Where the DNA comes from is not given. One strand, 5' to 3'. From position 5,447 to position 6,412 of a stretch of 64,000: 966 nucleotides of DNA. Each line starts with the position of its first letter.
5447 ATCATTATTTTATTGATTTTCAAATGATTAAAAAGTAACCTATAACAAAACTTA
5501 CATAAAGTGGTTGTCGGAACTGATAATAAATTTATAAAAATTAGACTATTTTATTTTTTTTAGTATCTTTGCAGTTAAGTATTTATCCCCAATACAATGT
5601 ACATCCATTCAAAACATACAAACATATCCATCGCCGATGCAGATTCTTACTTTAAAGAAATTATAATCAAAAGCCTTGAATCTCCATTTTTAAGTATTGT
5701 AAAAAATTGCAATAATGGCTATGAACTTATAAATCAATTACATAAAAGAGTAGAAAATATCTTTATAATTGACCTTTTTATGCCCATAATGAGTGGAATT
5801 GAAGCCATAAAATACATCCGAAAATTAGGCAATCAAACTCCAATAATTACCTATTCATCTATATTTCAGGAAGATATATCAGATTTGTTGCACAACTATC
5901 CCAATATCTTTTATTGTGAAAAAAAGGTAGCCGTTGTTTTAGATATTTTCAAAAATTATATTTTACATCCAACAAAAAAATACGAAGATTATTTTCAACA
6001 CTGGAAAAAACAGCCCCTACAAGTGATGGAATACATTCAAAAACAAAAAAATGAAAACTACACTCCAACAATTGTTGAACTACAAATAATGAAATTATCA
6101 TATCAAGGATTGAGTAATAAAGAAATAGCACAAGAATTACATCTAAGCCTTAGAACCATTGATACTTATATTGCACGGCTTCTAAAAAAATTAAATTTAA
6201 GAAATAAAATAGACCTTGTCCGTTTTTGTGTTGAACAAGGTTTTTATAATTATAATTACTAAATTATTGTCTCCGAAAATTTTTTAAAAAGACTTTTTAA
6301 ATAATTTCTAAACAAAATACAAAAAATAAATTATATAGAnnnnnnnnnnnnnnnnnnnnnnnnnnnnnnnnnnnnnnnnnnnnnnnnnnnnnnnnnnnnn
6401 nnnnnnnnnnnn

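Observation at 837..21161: T6SSiii locus directly abutting an ICE backbone: possible mobile (or domesticated) T6SS in a Flavobacteriaceae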

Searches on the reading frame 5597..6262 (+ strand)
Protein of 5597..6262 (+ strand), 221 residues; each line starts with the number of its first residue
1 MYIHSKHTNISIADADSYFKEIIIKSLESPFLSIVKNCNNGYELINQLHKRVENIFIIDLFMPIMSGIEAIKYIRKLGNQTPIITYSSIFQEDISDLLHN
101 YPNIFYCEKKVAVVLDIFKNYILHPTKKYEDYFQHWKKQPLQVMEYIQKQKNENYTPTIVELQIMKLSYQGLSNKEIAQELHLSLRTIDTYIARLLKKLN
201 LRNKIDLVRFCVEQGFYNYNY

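Call 3: search_protein_families(library=pfam, proteins=[window:5597-6262:+], max_evalue=0.01)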
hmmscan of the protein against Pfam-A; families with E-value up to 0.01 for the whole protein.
window:5597-6262:+ (221 aa): 10 families
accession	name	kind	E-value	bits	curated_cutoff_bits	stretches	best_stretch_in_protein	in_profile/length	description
PF00196.25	GerE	-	5.3e-16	58.4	23.5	1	161-210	7-56/57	Bacterial regulatory proteins, luxR family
PF00072.30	Response_reg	-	1.4e-10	41.8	30.2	1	10-88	1-78/111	Response regulator receiver domain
PF08281.18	Sigma70_r4_2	-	1.3e-08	34.8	25.7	1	164-199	18-54/54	Sigma-70, region 4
PF13384.12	HTH_23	-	2.2e-05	24.5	24.6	1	162-194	8-40/50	Homeodomain-like domain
PF08279.18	HTH_11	-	9.6e-05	22.6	25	1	164-203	8-44/55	HTH domain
PF14493.12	HTH_40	-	0.00013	22.6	27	1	165-209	6-47/89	Helix-turn-helix domain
PF13412.12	HTH_24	-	0.00032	20.6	21.9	1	171-198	17-44/48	Winged helix-turn-helix DNA-binding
PF13551.12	HTH_29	-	0.0012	19.4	28.1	1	163-195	3-36/64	Winged helix-turn helix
PF13936.12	HTH_38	-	0.0032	17.6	27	1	163-194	12-43/44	Helix-turn-helix domain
PF19610.4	DUF6115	-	0.0062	17.4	27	0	139-183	77-122/134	Family of unknown function (DUF6115)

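Call 31: find_encoding_contigs(protein=window:5597-6262:+, flank=10000, max_places=10)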
Protein window:5597-6262:+ (221 aa): 8 contigs read that carry it; 8 places shown.
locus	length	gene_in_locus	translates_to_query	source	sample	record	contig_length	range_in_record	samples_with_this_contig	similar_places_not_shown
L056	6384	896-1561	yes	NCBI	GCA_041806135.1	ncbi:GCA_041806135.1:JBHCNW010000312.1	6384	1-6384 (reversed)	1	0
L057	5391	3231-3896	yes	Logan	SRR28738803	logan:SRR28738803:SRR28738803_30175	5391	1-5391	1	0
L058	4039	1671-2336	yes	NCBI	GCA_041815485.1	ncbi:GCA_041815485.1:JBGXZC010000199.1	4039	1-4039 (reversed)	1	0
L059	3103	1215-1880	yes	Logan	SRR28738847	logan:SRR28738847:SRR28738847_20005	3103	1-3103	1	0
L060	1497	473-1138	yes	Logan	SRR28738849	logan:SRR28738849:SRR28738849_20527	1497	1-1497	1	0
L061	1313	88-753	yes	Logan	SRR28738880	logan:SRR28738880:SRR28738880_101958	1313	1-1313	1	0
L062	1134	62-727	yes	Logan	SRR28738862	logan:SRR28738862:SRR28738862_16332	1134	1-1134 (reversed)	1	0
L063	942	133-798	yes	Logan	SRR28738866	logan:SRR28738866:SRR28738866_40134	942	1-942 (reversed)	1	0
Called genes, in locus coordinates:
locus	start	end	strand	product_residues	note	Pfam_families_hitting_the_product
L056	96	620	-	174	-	PF17561:TssO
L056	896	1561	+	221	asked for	PF00072:Response_reg, PF00196:GerE, PF13384:HTH_23 (faint), PF08281:Sigma70_r4_2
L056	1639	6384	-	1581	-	?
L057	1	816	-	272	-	?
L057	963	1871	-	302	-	PF00801:PKD (faint), PF18911:PKD_4 (faint)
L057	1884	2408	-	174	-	PF17561:TssO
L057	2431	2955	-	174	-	PF17561:TssO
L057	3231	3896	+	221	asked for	PF00072:Response_reg, PF00196:GerE, PF13384:HTH_23 (faint), PF08281:Sigma70_r4_2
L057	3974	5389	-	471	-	?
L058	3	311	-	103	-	?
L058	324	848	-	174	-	PF17561:TssO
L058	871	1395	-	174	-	PF17561:TssO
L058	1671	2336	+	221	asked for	PF00072:Response_reg, PF00196:GerE, PF13384:HTH_23 (faint), PF08281:Sigma70_r4_2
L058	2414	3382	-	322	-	PF28556:DUF8438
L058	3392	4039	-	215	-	?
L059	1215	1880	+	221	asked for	PF00072:Response_reg, PF00196:GerE, PF13384:HTH_23 (faint), PF08281:Sigma70_r4_2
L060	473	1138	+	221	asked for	PF00072:Response_reg, PF00196:GerE, PF13384:HTH_23 (faint), PF08281:Sigma70_r4_2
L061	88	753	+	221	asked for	PF00072:Response_reg, PF00196:GerE, PF13384:HTH_23 (faint), PF08281:Sigma70_r4_2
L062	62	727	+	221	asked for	PF00072:Response_reg, PF00196:GerE, PF13384:HTH_23 (faint), PF08281:Sigma70_r4_2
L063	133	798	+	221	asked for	PF00072:Response_reg, PF00196:GerE, PF13384:HTH_23 (faint), PF08281:Sigma70_r4_2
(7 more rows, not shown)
